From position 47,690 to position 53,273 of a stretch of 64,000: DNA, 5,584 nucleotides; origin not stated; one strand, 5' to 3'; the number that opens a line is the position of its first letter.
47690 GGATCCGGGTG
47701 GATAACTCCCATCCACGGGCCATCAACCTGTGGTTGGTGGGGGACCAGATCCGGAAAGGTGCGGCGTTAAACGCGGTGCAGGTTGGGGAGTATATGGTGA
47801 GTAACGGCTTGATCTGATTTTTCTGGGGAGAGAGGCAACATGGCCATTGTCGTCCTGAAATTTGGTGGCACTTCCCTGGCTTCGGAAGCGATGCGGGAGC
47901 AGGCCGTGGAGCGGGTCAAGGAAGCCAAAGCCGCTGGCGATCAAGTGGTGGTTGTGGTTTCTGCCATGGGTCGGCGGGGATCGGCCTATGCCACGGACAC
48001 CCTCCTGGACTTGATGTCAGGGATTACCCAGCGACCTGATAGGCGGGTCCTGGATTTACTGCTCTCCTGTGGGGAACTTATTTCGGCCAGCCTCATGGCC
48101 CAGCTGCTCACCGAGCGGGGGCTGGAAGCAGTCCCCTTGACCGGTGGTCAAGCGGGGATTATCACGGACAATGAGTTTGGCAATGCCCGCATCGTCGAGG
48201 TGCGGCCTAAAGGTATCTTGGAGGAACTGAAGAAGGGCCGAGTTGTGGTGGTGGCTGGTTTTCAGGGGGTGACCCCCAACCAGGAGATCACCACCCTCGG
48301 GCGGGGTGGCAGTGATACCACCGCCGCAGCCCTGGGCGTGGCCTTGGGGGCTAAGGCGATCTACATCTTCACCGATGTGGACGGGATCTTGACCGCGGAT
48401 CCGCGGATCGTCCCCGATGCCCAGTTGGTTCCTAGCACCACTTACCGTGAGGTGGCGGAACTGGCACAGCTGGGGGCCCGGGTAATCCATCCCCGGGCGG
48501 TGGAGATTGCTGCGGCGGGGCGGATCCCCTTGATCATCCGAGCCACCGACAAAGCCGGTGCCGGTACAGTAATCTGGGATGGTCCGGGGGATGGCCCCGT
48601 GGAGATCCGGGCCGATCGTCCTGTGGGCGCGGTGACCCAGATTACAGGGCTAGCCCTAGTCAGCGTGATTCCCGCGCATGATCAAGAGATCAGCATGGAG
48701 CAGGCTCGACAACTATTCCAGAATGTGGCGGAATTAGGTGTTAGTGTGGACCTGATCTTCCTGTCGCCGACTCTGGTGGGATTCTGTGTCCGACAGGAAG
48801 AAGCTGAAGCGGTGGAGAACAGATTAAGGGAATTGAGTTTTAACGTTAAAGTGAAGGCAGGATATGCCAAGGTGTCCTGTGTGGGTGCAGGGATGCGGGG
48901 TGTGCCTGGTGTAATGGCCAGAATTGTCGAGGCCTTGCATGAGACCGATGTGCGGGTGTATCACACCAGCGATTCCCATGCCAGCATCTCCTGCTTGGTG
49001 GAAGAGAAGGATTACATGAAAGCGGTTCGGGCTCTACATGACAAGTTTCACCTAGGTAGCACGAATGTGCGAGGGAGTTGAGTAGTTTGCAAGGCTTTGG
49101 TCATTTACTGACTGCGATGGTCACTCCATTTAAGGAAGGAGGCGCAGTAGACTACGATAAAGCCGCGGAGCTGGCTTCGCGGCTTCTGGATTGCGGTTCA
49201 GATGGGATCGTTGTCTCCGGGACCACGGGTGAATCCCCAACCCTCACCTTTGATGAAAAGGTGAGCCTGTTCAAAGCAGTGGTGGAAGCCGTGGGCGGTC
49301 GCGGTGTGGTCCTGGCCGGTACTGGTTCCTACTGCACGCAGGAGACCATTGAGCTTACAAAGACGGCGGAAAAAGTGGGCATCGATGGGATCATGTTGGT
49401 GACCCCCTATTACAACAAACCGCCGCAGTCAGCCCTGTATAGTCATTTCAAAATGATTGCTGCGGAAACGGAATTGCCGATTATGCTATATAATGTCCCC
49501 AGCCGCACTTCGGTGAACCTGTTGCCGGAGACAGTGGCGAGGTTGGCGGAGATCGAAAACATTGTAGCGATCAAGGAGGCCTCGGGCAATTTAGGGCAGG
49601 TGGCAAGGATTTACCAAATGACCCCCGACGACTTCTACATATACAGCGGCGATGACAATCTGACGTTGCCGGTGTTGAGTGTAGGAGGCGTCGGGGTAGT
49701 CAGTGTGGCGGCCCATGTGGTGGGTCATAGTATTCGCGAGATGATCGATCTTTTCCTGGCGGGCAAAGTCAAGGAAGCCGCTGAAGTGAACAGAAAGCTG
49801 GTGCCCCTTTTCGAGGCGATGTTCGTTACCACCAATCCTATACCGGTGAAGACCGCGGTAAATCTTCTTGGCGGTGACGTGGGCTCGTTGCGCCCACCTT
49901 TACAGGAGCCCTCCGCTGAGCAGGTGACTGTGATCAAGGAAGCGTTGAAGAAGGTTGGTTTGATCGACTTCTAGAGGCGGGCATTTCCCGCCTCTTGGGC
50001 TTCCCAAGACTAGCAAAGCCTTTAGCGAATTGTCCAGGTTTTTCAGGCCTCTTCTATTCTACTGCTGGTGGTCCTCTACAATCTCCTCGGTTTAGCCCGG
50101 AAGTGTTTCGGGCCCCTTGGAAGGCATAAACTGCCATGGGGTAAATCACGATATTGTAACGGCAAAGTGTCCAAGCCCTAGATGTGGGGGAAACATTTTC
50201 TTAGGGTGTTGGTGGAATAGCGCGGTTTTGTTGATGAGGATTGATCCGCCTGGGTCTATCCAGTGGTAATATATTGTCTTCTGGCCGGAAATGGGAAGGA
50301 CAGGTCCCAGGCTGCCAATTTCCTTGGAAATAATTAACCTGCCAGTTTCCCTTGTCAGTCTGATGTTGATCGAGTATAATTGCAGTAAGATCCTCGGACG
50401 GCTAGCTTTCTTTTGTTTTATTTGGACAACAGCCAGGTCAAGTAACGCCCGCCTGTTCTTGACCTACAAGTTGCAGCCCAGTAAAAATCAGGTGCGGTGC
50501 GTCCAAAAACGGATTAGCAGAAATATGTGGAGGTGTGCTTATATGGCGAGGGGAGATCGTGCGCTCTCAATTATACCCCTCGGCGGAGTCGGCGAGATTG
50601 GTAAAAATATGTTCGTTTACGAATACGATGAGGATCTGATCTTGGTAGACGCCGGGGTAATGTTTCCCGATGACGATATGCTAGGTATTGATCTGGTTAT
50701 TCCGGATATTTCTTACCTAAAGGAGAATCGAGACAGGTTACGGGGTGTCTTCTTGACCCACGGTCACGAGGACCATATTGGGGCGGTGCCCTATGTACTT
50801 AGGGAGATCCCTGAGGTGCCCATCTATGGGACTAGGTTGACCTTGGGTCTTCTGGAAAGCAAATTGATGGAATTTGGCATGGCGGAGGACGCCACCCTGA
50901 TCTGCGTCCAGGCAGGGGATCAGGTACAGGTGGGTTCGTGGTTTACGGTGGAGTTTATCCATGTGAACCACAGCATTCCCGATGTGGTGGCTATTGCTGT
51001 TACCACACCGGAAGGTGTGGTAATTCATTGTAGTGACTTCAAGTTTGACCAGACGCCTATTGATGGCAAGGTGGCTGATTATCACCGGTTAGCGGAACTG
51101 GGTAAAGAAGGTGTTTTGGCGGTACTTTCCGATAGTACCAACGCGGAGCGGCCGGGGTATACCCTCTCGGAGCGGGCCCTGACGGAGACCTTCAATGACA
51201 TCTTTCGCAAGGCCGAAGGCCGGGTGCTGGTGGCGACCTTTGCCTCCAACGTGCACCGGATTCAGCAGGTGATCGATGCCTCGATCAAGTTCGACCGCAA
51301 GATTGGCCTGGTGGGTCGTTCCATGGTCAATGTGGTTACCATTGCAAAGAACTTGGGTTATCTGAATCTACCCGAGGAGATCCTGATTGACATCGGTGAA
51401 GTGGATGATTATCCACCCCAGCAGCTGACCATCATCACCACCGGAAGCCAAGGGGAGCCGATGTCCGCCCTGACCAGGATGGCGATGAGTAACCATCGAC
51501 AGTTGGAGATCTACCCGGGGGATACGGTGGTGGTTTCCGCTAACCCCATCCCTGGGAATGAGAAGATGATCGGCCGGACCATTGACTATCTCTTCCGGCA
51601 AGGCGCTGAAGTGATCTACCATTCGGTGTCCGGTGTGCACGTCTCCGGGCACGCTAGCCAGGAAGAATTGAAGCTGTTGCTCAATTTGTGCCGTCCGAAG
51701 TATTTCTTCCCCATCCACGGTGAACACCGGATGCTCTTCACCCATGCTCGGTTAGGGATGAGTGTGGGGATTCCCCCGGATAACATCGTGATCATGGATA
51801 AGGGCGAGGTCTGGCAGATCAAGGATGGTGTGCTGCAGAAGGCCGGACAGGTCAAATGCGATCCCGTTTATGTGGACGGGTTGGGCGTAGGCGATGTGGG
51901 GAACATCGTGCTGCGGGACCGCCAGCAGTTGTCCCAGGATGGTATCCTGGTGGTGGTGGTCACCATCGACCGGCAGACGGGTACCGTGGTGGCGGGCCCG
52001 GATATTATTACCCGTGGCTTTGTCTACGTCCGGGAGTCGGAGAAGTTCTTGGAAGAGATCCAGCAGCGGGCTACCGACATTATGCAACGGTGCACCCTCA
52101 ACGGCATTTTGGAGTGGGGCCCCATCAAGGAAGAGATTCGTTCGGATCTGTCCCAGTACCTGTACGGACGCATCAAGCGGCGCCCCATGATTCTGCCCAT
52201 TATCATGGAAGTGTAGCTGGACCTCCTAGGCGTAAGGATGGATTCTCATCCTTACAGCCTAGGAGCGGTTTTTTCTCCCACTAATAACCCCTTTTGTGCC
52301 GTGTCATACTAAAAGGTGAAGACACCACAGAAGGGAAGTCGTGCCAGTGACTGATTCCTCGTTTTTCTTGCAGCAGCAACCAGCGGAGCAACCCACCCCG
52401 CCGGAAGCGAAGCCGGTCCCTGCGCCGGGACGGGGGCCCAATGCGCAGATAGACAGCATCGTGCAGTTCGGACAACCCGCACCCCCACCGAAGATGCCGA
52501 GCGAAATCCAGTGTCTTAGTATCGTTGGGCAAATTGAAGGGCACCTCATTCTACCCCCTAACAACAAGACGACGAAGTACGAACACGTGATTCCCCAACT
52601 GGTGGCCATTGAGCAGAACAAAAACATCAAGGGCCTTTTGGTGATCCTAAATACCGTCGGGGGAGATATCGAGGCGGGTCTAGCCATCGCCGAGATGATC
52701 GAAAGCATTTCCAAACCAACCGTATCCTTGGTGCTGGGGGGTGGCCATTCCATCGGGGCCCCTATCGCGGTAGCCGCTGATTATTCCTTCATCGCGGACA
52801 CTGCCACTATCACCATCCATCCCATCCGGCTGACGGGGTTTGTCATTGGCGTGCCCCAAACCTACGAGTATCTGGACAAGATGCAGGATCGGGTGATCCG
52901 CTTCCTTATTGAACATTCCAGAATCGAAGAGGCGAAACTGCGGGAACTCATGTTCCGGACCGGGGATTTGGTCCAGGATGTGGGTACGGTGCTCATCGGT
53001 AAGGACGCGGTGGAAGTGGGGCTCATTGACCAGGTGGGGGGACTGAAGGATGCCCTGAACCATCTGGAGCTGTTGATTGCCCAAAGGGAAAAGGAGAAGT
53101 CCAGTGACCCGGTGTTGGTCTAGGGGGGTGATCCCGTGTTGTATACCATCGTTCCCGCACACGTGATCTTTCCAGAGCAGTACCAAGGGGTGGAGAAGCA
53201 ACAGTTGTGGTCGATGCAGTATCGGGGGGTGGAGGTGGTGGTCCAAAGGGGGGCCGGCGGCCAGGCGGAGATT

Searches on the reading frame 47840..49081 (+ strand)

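Call 7: search_protein_families(library=ncbifam, proteins=[window:47840-49081:+])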
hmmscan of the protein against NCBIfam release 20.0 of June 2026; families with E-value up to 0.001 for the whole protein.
window:47840-49081:+ (413 aa): 30 families (the best 25 are shown)
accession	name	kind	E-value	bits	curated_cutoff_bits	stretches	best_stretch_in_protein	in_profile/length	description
NF006068.0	PRK08210.1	equivalog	2.3e-150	501.2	474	1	1-406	1-403/405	aspartate kinase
TIGR00656.1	asp_kin_monofn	equivalog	9.6e-117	390.4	402.25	1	1-404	1-405/407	aspartate kinase, monofunctional class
TIGR00657.1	asp_kinases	subfamily_domain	4e-108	362.3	208.7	2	64-404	102-441/442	aspartate kinase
NF005656.0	PRK07431.1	equivalog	3.2e-107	359.5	657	1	1-408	1-414/587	aspartate kinase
NF005154.0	PRK06635.1-2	equivalog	2e-103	346.8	376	1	2-406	3-405/407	aspartate kinase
NF005155.0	PRK06635.1-4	equivalog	4.6e-99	332.2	346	1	1-407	1-405/407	aspartate kinase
NF005156.0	PRK06635.1-5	equivalog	2.1e-97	326.4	594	1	1-407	1-404/411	aspartate kinase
NF005153.0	PRK06635.1-1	equivalog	4.9e-94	315.7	585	1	1-408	1-410/421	aspartate kinase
NF004938.0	PRK06291.1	equivalog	6.3e-83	279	528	2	68-408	119-466/468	aspartate kinase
NF005161.0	PRK06635.2-5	equivalog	2.3e-79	267.1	586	1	2-404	4-401/402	aspartate kinase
NF006459.0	PRK08841.1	equivalog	2.1e-75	254.2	535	1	1-404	3-379/395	aspartate kinase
NF006959.0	PRK09436.1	equivalog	7.1e-67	226.1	726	2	59-406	108-462/819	bifunctional aspartate kinase/homoserine dehydrogenase I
NF006570.0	PRK09084.1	equivalog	3.4e-63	214.3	455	1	54-403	95-448/452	lysine-sensitive aspartokinase 3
NF005157.0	PRK06635.2-1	equivalog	3.1e-58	197.5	832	1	4-404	5-400/401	aspartate kinase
NF006540.0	PRK09034.1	equivalog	1.9e-53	181.7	434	2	66-404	107-449/454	aspartate kinase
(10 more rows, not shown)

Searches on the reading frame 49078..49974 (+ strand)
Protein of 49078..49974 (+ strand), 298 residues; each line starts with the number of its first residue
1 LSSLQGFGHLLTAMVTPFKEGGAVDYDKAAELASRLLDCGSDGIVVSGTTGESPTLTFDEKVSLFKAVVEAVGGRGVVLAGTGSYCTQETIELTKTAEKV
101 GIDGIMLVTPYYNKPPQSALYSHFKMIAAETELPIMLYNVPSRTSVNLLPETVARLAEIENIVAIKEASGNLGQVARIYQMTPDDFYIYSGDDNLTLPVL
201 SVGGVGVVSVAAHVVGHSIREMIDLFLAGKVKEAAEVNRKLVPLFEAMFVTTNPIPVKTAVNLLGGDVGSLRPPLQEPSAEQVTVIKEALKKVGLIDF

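Call 7: search_protein_families(library=ncbifam, proteins=[window:49078-49974:+])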
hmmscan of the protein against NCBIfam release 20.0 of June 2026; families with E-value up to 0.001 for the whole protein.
window:49078-49974:+ (298 aa): 7 families
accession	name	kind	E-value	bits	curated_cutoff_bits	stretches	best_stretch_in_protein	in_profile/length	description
TIGR00674.1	dapA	equivalog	7.9e-111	369.5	206.15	1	9-292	1-285/286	4-hydroxy-tetrahydrodipicolinate synthase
TIGR02313.1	HpaI-NOT-DapA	exception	8.3e-73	244.7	396.7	1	12-297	6-293/294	2,4-dihydroxyhept-2-ene-1,7-dioic acid aldolase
NF003164.0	PRK04147.1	equivalog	1.4e-42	146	281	1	10-293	7-290/294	N-acetylneuraminate lyase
TIGR00683.1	nanA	equivalog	8.8e-37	127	382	1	10-281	4-275/293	N-acetylneuraminate lyase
NF002958.0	PRK03620.1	subfamily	1.6e-36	125.7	278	1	10-293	14-299/307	5-dehydro-4-deoxyglucarate dehydratase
NF040954.1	Arch_KDGaldase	equivalog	2.5e-35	122.2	390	1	11-292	4-280/288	bifunctional 2-dehydro-3-deoxy-phosphogluconate/2-dehydro-3-deoxy-6-phosphogalactonate aldolase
TIGR03249.1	KdgD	equivalog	1.3e-27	96.7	373.95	1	10-293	12-298/299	5-dehydro-4-deoxyglucarate dehydratase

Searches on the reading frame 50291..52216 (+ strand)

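Call 7: search_protein_families(library=ncbifam, proteins=[window:50291-52216:+])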
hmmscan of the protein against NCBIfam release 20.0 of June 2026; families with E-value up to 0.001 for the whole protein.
window:50291-52216:+ (641 aa): 10 families
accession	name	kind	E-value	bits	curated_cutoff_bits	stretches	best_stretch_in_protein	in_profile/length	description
NF047419.1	RNase_J1_RnjA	exception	2e-220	733.2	820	1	93-641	3-549/549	ribonuclease J1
TIGR00649.1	MG423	subfamily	1.6e-196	654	400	1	93-639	2-546/546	RNase J family beta-CASP ribonuclease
TIGR03675.1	arCOG00543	equivalog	1e-12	47.1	580.2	1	62-187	147-266/631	beta-CASP ribonuclease aCPSF1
NF008887.0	PRK11921.1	equivalog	1.3e-06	27.5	635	1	150-225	72-141/396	anaerobic nitric oxide reductase flavorubredoxin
TIGR03413.1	GSH_gloB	equivalog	1.6e-05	24.4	200.8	1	140-184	34-77/248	hydroxyacylglutathione hydrolase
TIGR00361.1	ComEC_Rec2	equivalog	4.8e-05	21.7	190.05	1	104-179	451-521/663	DNA internalization-related competence protein ComEC/Rec2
NF012229.1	bla_class_B_core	domain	0.00019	21.6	100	1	98-216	8-117/139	metallo-beta-lactamase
NF007597.0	PRK10241.1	equivalog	0.00029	20.2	421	1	140-184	36-80/251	hydroxyacylglutathione hydrolase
NF003954.0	PRK05452.1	equivalog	0.00086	18.3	711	0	153-233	75-152/479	anaerobic nitric oxide reductase flavorubredoxin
NF008580.0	PRK11539.1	equivalog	0.00094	17.6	969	0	109-181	517-585/758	ComEC family protein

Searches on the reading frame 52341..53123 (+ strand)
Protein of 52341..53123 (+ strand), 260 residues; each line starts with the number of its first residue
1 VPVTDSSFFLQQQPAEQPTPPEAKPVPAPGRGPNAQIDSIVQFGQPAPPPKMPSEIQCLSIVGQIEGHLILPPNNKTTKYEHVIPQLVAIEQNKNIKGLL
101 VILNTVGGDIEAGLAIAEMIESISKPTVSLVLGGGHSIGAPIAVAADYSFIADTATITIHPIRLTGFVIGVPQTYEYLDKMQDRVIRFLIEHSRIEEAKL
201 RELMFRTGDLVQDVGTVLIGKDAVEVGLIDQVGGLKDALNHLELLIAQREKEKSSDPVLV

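Call 50: search_protein_families(library=pfam, proteins=[window:52341-53123:+], max_evalue=0.00001)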
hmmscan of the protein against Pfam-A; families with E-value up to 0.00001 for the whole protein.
window:52341-53123:+ (260 aa): 1 family
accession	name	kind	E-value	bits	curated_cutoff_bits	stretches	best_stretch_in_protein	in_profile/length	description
PF00574.28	CLP_protease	-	2.2e-25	90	20.2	1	64-233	12-179/182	Clp protease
